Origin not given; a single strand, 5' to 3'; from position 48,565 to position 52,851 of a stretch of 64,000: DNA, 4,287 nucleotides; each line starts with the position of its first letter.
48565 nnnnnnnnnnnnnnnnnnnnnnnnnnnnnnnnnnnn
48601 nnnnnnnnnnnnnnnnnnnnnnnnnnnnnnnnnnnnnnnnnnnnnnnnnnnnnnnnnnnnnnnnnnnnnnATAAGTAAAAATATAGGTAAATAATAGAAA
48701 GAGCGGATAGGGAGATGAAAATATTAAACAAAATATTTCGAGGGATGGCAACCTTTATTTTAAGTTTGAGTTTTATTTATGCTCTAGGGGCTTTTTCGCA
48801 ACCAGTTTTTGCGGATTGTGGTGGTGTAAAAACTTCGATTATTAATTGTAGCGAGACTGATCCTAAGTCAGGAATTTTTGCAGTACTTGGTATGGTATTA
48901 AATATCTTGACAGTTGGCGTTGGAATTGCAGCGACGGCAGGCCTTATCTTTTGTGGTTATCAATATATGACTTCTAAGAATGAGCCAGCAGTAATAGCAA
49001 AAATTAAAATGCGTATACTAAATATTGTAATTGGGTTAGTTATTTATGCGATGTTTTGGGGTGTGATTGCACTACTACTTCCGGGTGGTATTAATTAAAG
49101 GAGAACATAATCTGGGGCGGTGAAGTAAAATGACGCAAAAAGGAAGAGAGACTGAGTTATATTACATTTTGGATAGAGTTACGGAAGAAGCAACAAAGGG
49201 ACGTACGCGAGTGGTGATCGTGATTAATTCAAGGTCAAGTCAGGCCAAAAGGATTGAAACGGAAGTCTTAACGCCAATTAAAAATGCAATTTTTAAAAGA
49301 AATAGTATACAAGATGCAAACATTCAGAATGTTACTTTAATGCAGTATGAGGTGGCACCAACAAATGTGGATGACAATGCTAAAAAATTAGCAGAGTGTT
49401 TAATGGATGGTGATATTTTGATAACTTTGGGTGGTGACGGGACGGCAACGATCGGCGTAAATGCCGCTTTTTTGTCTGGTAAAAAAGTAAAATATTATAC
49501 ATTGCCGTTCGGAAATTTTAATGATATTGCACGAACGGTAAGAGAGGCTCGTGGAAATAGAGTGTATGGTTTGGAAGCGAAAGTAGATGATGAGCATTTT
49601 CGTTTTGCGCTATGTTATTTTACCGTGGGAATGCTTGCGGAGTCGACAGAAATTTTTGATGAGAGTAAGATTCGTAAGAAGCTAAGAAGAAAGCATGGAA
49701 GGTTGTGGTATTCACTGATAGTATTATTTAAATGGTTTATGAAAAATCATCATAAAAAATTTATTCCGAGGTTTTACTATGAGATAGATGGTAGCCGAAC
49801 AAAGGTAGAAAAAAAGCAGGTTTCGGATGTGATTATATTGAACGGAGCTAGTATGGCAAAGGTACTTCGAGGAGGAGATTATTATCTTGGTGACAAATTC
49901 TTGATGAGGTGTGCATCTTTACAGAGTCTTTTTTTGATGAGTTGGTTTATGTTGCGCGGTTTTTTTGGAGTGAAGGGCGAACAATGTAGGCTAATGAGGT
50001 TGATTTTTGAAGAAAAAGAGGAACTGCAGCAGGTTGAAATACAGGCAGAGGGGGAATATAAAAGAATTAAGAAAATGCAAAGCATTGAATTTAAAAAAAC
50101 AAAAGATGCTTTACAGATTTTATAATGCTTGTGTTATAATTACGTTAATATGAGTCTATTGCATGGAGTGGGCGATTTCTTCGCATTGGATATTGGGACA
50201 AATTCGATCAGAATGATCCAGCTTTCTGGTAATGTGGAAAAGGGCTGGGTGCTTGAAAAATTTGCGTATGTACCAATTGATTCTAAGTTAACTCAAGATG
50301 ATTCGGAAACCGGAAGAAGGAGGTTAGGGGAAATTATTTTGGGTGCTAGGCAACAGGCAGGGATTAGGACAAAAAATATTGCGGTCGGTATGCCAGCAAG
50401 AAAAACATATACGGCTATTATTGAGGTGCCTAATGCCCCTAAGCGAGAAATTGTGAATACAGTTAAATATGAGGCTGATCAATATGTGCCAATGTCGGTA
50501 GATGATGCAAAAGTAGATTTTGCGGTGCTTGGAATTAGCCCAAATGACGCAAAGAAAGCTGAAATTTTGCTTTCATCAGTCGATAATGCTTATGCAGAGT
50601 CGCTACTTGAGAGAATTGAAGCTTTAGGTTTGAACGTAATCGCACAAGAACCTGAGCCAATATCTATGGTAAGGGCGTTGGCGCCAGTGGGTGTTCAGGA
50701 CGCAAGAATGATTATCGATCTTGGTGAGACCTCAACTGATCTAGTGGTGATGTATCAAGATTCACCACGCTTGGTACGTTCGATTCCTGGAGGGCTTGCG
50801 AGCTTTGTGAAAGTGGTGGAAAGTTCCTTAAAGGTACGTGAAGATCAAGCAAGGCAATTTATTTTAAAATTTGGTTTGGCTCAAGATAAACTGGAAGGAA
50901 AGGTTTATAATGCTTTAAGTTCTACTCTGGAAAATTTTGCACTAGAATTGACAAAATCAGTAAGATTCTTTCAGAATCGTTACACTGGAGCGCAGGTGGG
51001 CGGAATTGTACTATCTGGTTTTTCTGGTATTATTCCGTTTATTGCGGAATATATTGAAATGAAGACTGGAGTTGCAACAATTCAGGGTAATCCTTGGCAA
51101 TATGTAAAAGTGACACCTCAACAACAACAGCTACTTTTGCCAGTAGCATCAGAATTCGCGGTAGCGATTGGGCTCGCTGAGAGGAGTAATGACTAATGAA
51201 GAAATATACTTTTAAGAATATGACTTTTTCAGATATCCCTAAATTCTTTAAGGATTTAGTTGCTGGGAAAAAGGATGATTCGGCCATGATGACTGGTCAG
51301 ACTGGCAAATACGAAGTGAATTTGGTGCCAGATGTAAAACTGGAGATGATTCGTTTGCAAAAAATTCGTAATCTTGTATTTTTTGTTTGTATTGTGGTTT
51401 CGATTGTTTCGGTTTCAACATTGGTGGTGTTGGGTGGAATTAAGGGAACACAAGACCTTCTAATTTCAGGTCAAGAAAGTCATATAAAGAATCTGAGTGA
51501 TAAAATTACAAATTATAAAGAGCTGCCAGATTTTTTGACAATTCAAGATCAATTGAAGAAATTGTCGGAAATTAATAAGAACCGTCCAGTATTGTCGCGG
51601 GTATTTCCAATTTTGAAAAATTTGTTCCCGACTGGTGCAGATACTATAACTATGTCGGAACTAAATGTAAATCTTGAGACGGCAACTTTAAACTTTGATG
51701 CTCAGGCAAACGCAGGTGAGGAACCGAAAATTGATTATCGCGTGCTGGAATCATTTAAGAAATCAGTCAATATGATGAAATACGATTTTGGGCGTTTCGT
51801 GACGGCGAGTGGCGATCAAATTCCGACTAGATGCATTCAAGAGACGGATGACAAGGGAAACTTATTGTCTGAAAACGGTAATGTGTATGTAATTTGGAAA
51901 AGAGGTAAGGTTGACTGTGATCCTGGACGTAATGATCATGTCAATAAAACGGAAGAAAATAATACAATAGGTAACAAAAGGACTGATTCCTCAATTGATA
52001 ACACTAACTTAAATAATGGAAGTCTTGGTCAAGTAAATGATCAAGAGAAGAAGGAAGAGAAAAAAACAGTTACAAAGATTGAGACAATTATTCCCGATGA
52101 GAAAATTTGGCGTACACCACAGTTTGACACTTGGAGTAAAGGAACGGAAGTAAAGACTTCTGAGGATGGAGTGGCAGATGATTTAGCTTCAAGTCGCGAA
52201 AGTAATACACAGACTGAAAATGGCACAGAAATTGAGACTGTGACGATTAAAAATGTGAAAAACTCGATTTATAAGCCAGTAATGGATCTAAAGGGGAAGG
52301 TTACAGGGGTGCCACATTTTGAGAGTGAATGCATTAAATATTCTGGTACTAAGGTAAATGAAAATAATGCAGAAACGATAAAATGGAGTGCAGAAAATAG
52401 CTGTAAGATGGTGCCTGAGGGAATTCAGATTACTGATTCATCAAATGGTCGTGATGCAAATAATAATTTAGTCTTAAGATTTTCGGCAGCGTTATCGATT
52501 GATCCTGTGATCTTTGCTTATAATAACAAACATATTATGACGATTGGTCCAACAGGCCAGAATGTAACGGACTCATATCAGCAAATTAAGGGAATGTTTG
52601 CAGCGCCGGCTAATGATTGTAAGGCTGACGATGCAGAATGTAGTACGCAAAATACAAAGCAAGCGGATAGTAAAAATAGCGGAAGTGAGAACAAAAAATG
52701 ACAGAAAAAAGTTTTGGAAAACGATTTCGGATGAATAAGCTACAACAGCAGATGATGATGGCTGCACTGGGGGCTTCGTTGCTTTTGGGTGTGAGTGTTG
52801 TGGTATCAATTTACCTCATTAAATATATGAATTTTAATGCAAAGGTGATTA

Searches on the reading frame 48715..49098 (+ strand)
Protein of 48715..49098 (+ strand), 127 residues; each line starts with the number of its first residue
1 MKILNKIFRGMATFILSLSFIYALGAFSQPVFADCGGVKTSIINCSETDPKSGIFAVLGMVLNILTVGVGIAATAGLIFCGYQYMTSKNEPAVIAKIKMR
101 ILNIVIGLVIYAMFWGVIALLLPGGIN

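Call 3: search_protein_families(library=pfam, proteins=[window:48715-49098:+], max_evalue=1)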
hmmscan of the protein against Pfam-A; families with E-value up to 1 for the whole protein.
window:48715-49098:+ (127 aa): 5 families
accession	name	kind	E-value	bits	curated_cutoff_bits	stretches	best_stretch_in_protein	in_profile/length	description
PF18895.5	T4SS_pilin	-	2e-05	25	26.6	1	54-119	5-69/71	Type IV secretion system pilin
PF04956.18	TrbC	-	0.00015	22.4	27.9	1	9-110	6-87/98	TrbC/VIRB2 pilin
PF15795.10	Spec3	-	0.01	16.7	27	1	55-113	10-63/85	Ectodermal ciliogenesis protein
PF02322.20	Cyt_bd_oxida_II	-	0.01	15.7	35.6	1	10-119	118-207/302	Cytochrome bd terminal oxidase subunit II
PF12553.13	DUF3742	-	0.069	13.6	27.2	1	85-121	35-72/120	Protein of unknown function (DUF3742)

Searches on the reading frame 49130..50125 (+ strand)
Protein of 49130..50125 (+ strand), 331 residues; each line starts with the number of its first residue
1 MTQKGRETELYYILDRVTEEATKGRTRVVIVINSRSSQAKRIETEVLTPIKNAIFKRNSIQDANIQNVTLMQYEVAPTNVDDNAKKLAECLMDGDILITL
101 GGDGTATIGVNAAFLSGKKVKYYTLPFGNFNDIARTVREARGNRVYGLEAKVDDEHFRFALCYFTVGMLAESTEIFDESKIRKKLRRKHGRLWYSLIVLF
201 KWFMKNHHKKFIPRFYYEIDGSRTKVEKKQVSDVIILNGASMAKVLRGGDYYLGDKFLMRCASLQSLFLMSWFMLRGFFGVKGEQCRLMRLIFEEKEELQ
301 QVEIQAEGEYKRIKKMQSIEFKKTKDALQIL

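Call 3: search_protein_families(library=pfam, proteins=[window:49130-50125:+], max_evalue=1)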
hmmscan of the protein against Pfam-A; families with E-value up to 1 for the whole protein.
window:49130-50125:+ (331 aa): 5 families
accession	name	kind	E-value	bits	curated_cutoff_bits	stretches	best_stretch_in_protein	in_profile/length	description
PF00781.29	DAGK_cat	-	1.9e-07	31.1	23.6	1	70-138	30-100/125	Diacylglycerol kinase catalytic domain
PF01513.26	NAD_kinase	-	0.002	18.9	25.5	1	28-107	1-86/130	ATP-NAD kinase N-terminal domain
PF00491.26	Arginase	-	0.0061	16.5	22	1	54-115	47-105/280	Arginase family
PF09695.16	YtfJ_HI0045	-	0.12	12.5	24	1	20-67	33-79/160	Bacterial protein of unknown function (YtfJ_HI0045)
PF09617.15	Cas_GSU0053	-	0.18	12.2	25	1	19-52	33-65/168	CRISPR-associated protein GSU0053 (Cas_GSU0053)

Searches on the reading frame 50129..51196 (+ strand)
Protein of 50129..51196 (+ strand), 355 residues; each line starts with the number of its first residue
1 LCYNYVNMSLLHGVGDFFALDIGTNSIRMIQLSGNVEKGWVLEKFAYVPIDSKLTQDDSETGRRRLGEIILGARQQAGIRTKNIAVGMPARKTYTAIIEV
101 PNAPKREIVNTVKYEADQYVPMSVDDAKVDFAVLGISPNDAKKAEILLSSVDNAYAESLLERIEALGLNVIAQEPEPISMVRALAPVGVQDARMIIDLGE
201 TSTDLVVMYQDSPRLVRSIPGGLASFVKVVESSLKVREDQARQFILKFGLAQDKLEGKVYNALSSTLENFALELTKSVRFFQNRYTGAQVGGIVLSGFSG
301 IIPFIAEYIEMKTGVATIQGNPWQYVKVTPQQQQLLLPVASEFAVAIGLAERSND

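Call 3: search_protein_families(library=pfam, proteins=[window:50129-51196:+], max_evalue=1)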
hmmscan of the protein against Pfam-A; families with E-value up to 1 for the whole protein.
window:50129-51196:+ (355 aa): 4 families
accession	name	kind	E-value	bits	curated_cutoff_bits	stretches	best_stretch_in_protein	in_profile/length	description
PF11104.14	PilM_2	-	1.9e-34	119.5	27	1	20-353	2-339/340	Type IV pilus assembly protein PilM;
PF14450.12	FtsA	-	8.7e-05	23.3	31.8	1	195-256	2-63/127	Cell division protein FtsA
PF05134.19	T2SSL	-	0.034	14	25.5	1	81-171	46-129/231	Type II secretion system (T2SS), protein L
PF02541.22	Ppx-GppA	-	0.082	12.8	27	1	166-228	86-149/285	Ppx/GppA phosphatase family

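Call 4: search_protein_families(library=ncbifam, proteins=[window:50129-51196:+], max_evalue=1)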
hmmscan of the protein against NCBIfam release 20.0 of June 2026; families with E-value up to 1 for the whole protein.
window:50129-51196:+ (355 aa): 5 families
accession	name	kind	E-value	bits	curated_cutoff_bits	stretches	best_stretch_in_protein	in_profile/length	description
TIGR01175.1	pilM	subfamily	3.7e-34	118.3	133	1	20-353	8-347/348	type IV pilus assembly protein PilM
NF045709.1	Amuc_1101_fam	equivalog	6.2e-16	58.3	650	1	17-349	7-345/608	Amuc_1101 family PilM-like pilus complex protein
TIGR03706.1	exo_poly_only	exception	0.00078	18.8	307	1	169-243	103-184/300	exopolyphosphatase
TIGR01174.1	ftsA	equivalog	0.0012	18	175.85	1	194-258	199-263/371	cell division protein FtsA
NF008108.0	PRK10854.1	equivalog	0.068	11.3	864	1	191-243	137-189/513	exopolyphosphatase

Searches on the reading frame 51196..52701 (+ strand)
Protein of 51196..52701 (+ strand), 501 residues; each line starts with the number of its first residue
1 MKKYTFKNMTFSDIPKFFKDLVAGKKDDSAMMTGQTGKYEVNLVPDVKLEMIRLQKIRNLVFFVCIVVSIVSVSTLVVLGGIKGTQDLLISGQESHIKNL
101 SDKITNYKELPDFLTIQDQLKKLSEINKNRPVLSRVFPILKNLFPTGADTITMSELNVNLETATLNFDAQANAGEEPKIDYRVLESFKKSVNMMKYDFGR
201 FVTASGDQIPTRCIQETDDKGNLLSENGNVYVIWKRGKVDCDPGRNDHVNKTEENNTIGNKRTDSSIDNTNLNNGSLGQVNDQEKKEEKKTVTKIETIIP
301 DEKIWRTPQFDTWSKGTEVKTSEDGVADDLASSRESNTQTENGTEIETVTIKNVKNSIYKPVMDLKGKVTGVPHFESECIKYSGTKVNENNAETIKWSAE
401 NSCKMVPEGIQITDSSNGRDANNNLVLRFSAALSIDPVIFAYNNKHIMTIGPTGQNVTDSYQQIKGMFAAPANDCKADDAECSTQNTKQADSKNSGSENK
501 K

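Call 3: search_protein_families(library=pfam, proteins=[window:51196-52701:+], max_evalue=1)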
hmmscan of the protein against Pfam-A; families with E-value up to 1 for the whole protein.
window:51196-52701:+ (501 aa): 1 family
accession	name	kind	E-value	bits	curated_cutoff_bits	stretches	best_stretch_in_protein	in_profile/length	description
PF24488.1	DUF7584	-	0.047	14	27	1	335-401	10-75/109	Domain of unknown function (DUF7584)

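Call 4: search_protein_families(library=ncbifam, proteins=[window:51196-52701:+], max_evalue=1)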
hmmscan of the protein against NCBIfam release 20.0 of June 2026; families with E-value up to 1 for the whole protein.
window:51196-52701:+ (501 aa): 1 family
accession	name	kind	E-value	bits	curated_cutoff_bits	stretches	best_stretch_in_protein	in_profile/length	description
NF008449.1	PRK11300.1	equivalog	0.052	12.8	362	1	423-488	9-75/255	high-affinity branched-chain amino acid ABC transporter ATP-binding protein LivG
